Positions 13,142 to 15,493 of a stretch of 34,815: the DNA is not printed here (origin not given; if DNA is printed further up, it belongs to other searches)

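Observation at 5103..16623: Cus-type RND efflux operon fused to a split NosR/CcoG-like periplasmic redox module and a string of uncharacterised secreted proteins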

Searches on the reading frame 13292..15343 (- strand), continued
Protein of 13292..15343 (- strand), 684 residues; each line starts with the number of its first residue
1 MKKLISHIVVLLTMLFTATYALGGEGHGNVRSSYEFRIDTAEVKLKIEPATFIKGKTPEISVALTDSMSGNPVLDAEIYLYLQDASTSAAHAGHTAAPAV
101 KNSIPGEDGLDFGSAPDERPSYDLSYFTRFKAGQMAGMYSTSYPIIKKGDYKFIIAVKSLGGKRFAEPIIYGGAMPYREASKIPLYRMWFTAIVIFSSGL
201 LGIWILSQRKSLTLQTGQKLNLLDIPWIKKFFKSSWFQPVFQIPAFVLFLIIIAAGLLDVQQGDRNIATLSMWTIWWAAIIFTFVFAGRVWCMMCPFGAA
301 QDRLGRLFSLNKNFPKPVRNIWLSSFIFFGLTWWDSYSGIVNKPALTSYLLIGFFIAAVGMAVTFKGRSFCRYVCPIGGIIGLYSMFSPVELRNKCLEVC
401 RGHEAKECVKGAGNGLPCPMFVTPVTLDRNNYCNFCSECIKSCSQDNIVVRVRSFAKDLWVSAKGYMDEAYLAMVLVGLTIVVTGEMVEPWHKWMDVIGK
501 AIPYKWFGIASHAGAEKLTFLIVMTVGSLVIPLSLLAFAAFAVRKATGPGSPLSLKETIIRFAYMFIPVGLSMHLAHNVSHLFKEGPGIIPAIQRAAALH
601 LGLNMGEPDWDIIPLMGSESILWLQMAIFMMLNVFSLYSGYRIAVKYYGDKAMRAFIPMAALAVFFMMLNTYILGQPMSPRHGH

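Call 40: search_protein_families(library=pfam, proteins=[L045:5712-6971:+, L045:7487-8359:+, L045:8408-9082:+, L045:9451-9858:+, L045:12031-12528:+, L045:12859-13275:+, L045:13181-13843:+, L045:14206-14754:+, L045:14783-15124:+, L040:9331-9693:+], max_evalue=0.01)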
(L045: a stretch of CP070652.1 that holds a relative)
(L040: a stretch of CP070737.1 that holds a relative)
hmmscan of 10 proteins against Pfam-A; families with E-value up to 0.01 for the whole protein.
L045:5712-6971:+ (420 aa): 2 families
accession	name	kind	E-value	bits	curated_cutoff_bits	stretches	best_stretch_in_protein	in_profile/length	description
PF00330.25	Aconitase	-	3e-76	257.7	28.7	2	14-287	2-305/463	Aconitase family (aconitate hydratase)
PF04412.18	AcnX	-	0.0018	17.5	31.5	1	306-381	303-375/400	Aconitase X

L045:7487-8359:+ (291 aa): 4 families
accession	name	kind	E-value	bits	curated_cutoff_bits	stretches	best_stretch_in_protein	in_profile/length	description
PF13714.12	PEP_mutase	-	2.8e-52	178.1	31.5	1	9-248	1-235/240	Phosphoenolpyruvate phosphomutase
PF00463.27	ICL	-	5.4e-13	48.7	26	1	80-169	151-243/526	Isocitrate lyase family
PF02548.21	Pantoate_transf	-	5.4e-07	29.7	28.7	1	5-82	3-80/259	Ketopantoate hydroxymethyltransferase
PF25509.1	DUF7916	-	0.00082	18.9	27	1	129-195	143-208/296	Domain of unknown function (DUF7916)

L045:8408-9082:+ (225 aa): 2 families
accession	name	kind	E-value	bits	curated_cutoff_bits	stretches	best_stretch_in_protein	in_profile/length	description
PF13483.12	Lactamase_B_3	-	1.6e-29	103.4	24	1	12-195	1-160/160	Beta-lactamase superfamily domain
PF12706.13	Lactamase_B_2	-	6e-18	65.6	27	1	30-196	4-200/200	Beta-lactamase superfamily domain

L045:9451-9858:+ (136 aa): 0 families

L045:12031-12528:+ (166 aa): 1 family
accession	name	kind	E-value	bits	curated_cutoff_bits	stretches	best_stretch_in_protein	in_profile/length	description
PF13798.11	PCYCGC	-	1.3e-10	41.8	25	1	87-161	55-140/153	Protein of unknown function with PCYCGC motif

L045:12859-13275:+ (139 aa): 0 families

L045:13181-13843:+ (221 aa): 3 families
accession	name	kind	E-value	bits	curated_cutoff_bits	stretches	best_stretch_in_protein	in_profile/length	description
PF04945.19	YHS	-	7.1e-13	48.8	30.3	1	176-219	2-44/47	YHS domain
PF00211.25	Guanylate_cyc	-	7.3e-05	22.9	21.9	1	12-135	12-154/183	Adenylate and Guanylate cyclase catalytic domain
PF06467.20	zf-FCS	-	0.0025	18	22.4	1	180-211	10-39/39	MYM-type Zinc finger with FCS sequence motif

L045:14206-14754:+ (183 aa): 2 families
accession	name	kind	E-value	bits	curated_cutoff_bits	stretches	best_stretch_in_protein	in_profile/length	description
PF13801.11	Metal_resist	-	9.8e-15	55.3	29.2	1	25-133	13-116/125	Heavy-metal resistance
PF08606.16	Prp19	-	0.0071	16.8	22.7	1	65-118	10-63/68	Prp19/Pso4-like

L045:14783-15124:+ (114 aa): 1 family
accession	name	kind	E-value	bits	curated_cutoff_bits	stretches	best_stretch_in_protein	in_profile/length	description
PF09851.14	SHOCT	-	7.4e-08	32.3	27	1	87-112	2-27/28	Short C-terminal domain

L040:9331-9693:+ (121 aa): 0 families

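Call 42: predict_structure(alignment_id=A3)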
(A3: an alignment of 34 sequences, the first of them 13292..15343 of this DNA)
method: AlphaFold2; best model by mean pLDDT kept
length: 684 residues; sequences in the alignment: 34
mean_pLDDT: 67.4   pTM: 0.60
mean pLDDT of the five models: 67.4, 67.3, 65.2, 63.9, 62.9
residues with pLDDT >= 90: 25; 70-90: 340; 50-70: 189; < 50: 130
segments of 3 or more residues with pLDDT < 50: 18-31, 87-120, 205-221, 399-444, 460-463, 680-684
pLDDT, mean of each block of 10 residues (from residue 1): 65 58 39 72 82 81 81 85 62 31 31 36 77 82 83 87 81 78 59 62 48 39 52 58 74 73 58 61 54 64 67 71 76 71 73 86 75 69 61 51 42 34 36 39 49 52 62 84 76 81 79 77 87 93 84 85 85 78 69 72 69 64 78 81 79 85 89 70 45
secondary structure, 60 per line:
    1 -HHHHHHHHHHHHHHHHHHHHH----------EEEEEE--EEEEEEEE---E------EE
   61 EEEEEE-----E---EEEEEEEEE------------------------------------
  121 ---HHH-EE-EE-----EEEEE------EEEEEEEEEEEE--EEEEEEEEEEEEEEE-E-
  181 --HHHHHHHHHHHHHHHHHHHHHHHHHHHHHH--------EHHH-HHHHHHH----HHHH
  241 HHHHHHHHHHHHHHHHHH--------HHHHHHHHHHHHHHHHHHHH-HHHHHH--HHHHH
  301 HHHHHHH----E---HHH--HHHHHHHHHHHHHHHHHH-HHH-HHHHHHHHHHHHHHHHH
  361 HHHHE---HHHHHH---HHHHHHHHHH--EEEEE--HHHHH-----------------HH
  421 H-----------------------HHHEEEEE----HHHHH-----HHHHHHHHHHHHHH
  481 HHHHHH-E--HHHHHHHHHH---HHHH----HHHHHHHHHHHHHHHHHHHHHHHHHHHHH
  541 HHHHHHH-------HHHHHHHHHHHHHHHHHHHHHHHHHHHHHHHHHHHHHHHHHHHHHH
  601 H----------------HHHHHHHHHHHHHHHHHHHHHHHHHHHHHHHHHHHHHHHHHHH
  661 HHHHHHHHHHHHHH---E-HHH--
elements in order (helices of 4 or more, strands of 3 or more residues): H2-22 E33-38 E41-48 E59-66 E76-84 E138-142 E149-160 E163-177 H183-212 H226-232 H237-258 H267-286 H288-293 H296-307 H321-338 H344-364 H369-374 H378-387 E390-394 H397-401 E448-452 H457-461 H467-486 H491-500 H504-507 H512-547 H555-601 H618-674
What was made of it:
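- The polyferredoxin model is only moderate (pLDDT 67) and its Fe-S region is poorly modelled (call 42).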

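Call 46: fold_search(model_id=the predicted structure, library=pdb)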
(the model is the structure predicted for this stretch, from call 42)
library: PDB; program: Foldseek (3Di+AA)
matches with E <= 10: 639; with E <= 0.001: 0
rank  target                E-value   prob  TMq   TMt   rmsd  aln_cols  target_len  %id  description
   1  9ll2_A                5.2e-03  1.00  0.12  0.66   9.1       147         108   12  Crystal structure of the Helicobacter pylori copper resistance determinant CrdA in the apo form (released 2025-11-19)
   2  4kh9_B                5.2e-03  1.00  0.12  0.21   5.2       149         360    7  Crystal structure of a DUF4785 family protein (lpg0956) from Legionella pneumophila subsp. pneumophila str. Philadelph (released 2013-07-03)
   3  4kh9_A                6.7e-03  1.00  0.12  0.21   5.3       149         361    6  Crystal structure of a DUF4785 family protein (lpg0956) from Legionella pneumophila subsp. pneumophila str. Philadelph (released 2013-07-03)
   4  9ll4_A                1.2e-02  1.00  0.12  0.61  10.2       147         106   12  Crystal structure of the Helicobacter pylori copper resistance determinant CrdA in complex with silver ions in space g (released 2025-11-19)
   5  3nrp_B                2.7e-02  1.00  0.14  0.54   7.7       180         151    9  Crystal structure of 'as isolated' uropathogenic E. coli strain F11 FetP recombinantly expressed in the periplasm of E (released 2011-05-18)
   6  5i0y_A                3.2e-02  1.00  0.13  0.54   7.6       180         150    9  COPPER-BOUND E46Q VARIANT OF UROPATHOGENIC ESCHERICHIA COLI STRAIN F11 FETP (released 2017-02-08)
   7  9xvi_C                3.2e-02  1.00  0.12  0.11  13.4       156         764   16  Arabidopsis ISA2-ISA1-ISA1-ISA2 heterotetramer (released 2026-04-08)
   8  8wxj_A                4.7e-02  0.13  0.09  0.11  25.2       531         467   12  human CLC-1 D136G closed state (released 2024-11-06)
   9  3uc2_B                5.1e-02  1.00  0.13  0.62  11.1       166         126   14  Crystal structure of a DUF4426 family protein (PA0388) from Pseudomonas aeruginosa PAO1 at 2.09 A resolution (released 2011-11-23)
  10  3uc2_A                5.3e-02  1.00  0.13  0.65  10.9       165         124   13  Crystal structure of a DUF4426 family protein (PA0388) from Pseudomonas aeruginosa PAO1 at 2.09 A resolution (released 2011-11-23)
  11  3nrq_B                5.6e-02  1.00  0.14  0.57   7.0       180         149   10  Crystal structure of copper-reconstituted FetP from uropathogenic Escherichia coli strain F11 (released 2011-05-18)
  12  7oci_G                5.8e-02  0.99  0.11  0.18   9.9       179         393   13  Cryo-EM structure of yeast Ost6p containing oligosaccharyltransferase complex (released 2022-02-16)
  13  7cq6_C                6.9e-02  0.09  0.08  0.09  25.7       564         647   11  Structure of the human CLCN7-OSTM1 complex (released 2020-11-11)
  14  7r4v_A                7.6e-02  1.00  0.13  0.51   7.2       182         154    9  Strep-tag FtrA-P19 from Rubrivivax gelatinosus in complex with an endogenous CU1 (released 2022-05-18)
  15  5i0y_B                7.6e-02  1.00  0.14  0.52   8.8       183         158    9  COPPER-BOUND E46Q VARIANT OF UROPATHOGENIC ESCHERICHIA COLI STRAIN F11 FETP (released 2017-02-08)
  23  7r5e_A                1.1e-01  1.00  0.13  0.52   7.2       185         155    9  FtrA-P19 from Rubrivivax gelatinosus in complex with copper and magnesium (X1) (released 2022-05-18)
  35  7r3p_A                1.6e-01  1.00  0.13  0.49   8.2       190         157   10  Apoform of the periplasmic FtrA/P19 protein from Rubrivivax gelatinosus (His-tag) (released 2022-05-18)
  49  7r4u_A                2.5e-01  0.99  0.13  0.49   8.0       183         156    9  Apoform of FtrA/P19 from Rubrivivax gelatinosus (released 2022-05-18)
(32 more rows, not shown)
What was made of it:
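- On CcoG/FixG cupric reductase: The Ig-like domain is N-terminal (call 46).
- The N-terminal domain resembles CrdA and FetP (call 46).
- Tried and rejected: The membrane part gave spurious CLC/transporter hits at low probability (call 46).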

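Call 47: search_solved_structures(query=A3, max_evalue=1)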
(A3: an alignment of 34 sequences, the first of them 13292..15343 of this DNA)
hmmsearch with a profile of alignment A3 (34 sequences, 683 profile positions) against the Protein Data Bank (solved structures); distinct sequences matched with E-value up to 1: 0.
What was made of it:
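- Tried and rejected: No hit (call 47).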

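Call 63: search_protein_families(library=pfam, proteins=[L006:4668-6224:+, L006:6265-7422:+, L006:7382-8575:+, L006:8672-9010:+, L006:3229-3633:+, L006:3585-4058:+, L006:9017-9448:+, L008:320-745:+, L061:4927-5415:+, L021:15943-16749:+], max_evalue=0.001)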
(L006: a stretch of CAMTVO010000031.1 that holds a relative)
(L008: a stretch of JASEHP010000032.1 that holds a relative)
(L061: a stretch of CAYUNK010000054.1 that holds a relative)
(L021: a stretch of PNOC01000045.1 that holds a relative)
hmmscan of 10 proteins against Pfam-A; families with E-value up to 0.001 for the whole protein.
L006:4668-6224:+ (519 aa): 4 families
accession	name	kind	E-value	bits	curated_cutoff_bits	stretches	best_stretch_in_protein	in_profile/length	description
PF00015.26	MCPsignal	-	1.3e-49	168.8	34.6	1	300-482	1-169/172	Methyl-accepting chemotaxis protein (MCP) signalling domain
PF13675.11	PilJ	-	2.8e-11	43.9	26.6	1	37-132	6-104/114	Type IV pili methyl-accepting chemotaxis transducer N-term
PF00672.30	HAMP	-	9.5e-11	42.3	25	1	191-235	6-50/53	HAMP domain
PF10157.14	BORCS6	-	0.00063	20.3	35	0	386-465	19-98/101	BLOC-1-related complex sub-unit 6 C-terminal helix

L006:6265-7422:+ (386 aa): 3 families
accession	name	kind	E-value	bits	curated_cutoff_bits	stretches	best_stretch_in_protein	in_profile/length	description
PF13487.12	HD_5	-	7.2e-38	130.4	27.2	1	199-357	3-164/170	HD domain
PF01966.28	HD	-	3.4e-22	79.3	22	1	212-332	3-116/116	HD domain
PF08668.18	HDOD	-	0.00022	21.2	22.9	1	212-257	97-140/196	HDOD domain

L006:7382-8575:+ (398 aa): 2 families
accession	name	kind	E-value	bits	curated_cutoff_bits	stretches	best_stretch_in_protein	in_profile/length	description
PF00990.26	GGDEF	-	4.8e-47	160.2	23.8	1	236-393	2-160/161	Diguanylate cyclase, GGDEF domain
PF22335.1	Cas10-Cmr2_palm2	-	1.4e-05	25.6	27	1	269-394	4-131/133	Cas10/Cmr2, second palm domain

L006:8672-9010:+ (113 aa): 0 families

L006:3229-3633:+ (135 aa): 2 families
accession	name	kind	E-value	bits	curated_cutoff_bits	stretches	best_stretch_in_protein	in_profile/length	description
PF13442.11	Cytochrome_CBB3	-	1.5e-12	48.1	27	1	53-126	3-68/68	Cytochrome C oxidase, cbb3-type, subunit III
PF00034.26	Cytochrom_C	-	1.8e-09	39.2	21.3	1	54-129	2-89/90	Cytochrome c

L006:3585-4058:+ (158 aa): 1 family
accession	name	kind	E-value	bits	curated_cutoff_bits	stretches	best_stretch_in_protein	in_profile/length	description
PF13115.11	YtkA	-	2.4e-07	31.7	25.9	1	63-140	9-84/85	YtkA-like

L006:9017-9448:+ (144 aa): 2 families
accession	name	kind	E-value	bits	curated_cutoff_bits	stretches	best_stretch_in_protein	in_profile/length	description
PF00034.26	Cytochrom_C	-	7e-10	40.5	21.3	1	60-137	2-90/90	Cytochrome c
PF13442.11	Cytochrome_CBB3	-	8.4e-10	39.3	27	1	61-133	5-68/68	Cytochrome C oxidase, cbb3-type, subunit III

L008:320-745:+ (142 aa): 2 families
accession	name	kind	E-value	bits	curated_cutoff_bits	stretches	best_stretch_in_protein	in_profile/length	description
PF13442.11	Cytochrome_CBB3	-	3.4e-10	40.5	27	1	56-131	2-68/68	Cytochrome C oxidase, cbb3-type, subunit III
PF00034.26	Cytochrom_C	-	5.3e-07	31.3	21.3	1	57-135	1-90/90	Cytochrome c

L061:4927-5415:+ (163 aa): 2 families
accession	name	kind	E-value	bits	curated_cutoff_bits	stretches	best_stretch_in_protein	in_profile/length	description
PF13442.11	Cytochrome_CBB3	-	3e-12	47.1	27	1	68-141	3-68/68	Cytochrome C oxidase, cbb3-type, subunit III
PF00034.26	Cytochrom_C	-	4.6e-10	41.1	21.3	1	69-144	2-89/90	Cytochrome c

L021:15943-16749:+ (269 aa): 2 families
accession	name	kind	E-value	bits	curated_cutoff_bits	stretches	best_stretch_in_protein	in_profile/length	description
PF13442.11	Cytochrome_CBB3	-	7.8e-12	45.8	27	1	54-128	2-68/68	Cytochrome C oxidase, cbb3-type, subunit III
PF00034.26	Cytochrom_C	-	9.6e-10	40.1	21.3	1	55-132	1-90/90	Cytochrome c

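Call 70: search_dna_similar(query=window:13292-15343:-, collection=plasmids, mode=protein, max_evalue=0.00001, max_rows=15)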
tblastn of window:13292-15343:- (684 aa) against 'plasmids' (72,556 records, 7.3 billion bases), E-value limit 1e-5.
Records with a match: 24; places in all: 25; records where one place covers at least 80% of the query: 0.
Best place of each record, by identity: <60% 24.
By first word of the organism name: Rhizobium 4; Natrinema 3; Azospirillum 3; Sinorhizobium 3; Deinococcus 1; Pseudanabaena 1; Aulosira 1; Halocatena 1; Halostagnicola 1; Halobaculum 1; and 5 more.
By predicted mobility (MOB-suite, as given by PLSDB): non-mobilizable 20; mobilizable 3; conjugative 1.
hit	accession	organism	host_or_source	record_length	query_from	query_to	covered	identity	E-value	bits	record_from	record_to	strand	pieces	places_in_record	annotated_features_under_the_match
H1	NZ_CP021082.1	Deinococcus ficus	Ficus religiosa L.,cell ...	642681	197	681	71%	31.4%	4e-62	233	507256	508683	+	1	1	4Fe-4S binding protein | hypothetical protein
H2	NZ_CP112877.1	Pseudanabaena galeata CCNP1313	-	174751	205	643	64%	25.5%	2e-27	127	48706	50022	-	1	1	cyclic nucleotide-binding domain-containing protein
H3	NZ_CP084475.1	Natrinema sp. DC36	cell culture,sediment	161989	207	679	69%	22.0%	2e-16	92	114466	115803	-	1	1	4Fe-4S binding protein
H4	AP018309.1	Aulosira laxa NIES-50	-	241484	219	596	55%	26.9%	5e-29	132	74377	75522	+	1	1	nitrogen assimilation regulatory protein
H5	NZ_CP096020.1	Halocatena salina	cell culture,sediment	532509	215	679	68%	21.4%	4e-18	97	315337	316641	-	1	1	4Fe-4S binding protein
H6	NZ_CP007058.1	Halostagnicola larsenii XH-48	-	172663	266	679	61%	23.6%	5e-15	87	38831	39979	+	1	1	4Fe-4S binding protein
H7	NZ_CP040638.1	Natrinema pallidum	Salt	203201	265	672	60%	23.3%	2e-15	88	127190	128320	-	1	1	4Fe-4S binding protein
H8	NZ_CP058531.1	Halobaculum halophilum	cell culture,sediment in salt lake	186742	219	603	56%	23.5%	5e-18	97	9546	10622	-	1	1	4Fe-4S binding protein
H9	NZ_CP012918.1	Azospirillum brasilense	Digitaria eriantha,microbe,root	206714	268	571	44%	21.7%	9e-10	70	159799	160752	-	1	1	4Fe-4S binding protein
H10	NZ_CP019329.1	Natronorubrum daqingense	-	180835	219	453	34%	27.4%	3e-16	91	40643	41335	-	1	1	4Fe-4S binding protein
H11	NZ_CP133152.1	Sinorhizobium chiapasense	Acaciella angustissima,cell culture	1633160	266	491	33%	26.8%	8e-11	74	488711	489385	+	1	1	none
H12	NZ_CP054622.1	Azospirillum oryzae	cell culture,soil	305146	268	485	32%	27.6%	5e-13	81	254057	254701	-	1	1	4Fe-4S binding protein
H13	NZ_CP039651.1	Azospirillum sp. TSA2s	Soil,rice paddy soil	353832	268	485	32%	27.6%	5e-13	81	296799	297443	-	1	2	4Fe-4S binding protein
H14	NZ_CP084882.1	Natrinema zhouii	pure culture,Salt mine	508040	228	476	33%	24.6%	4e-11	95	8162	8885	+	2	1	hypothetical protein (x2)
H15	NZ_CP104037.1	Rhizobium sp. SRDI969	Pisum sativum,Cell culture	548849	273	479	30%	25.2%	6e-6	57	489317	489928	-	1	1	4Fe-4S binding protein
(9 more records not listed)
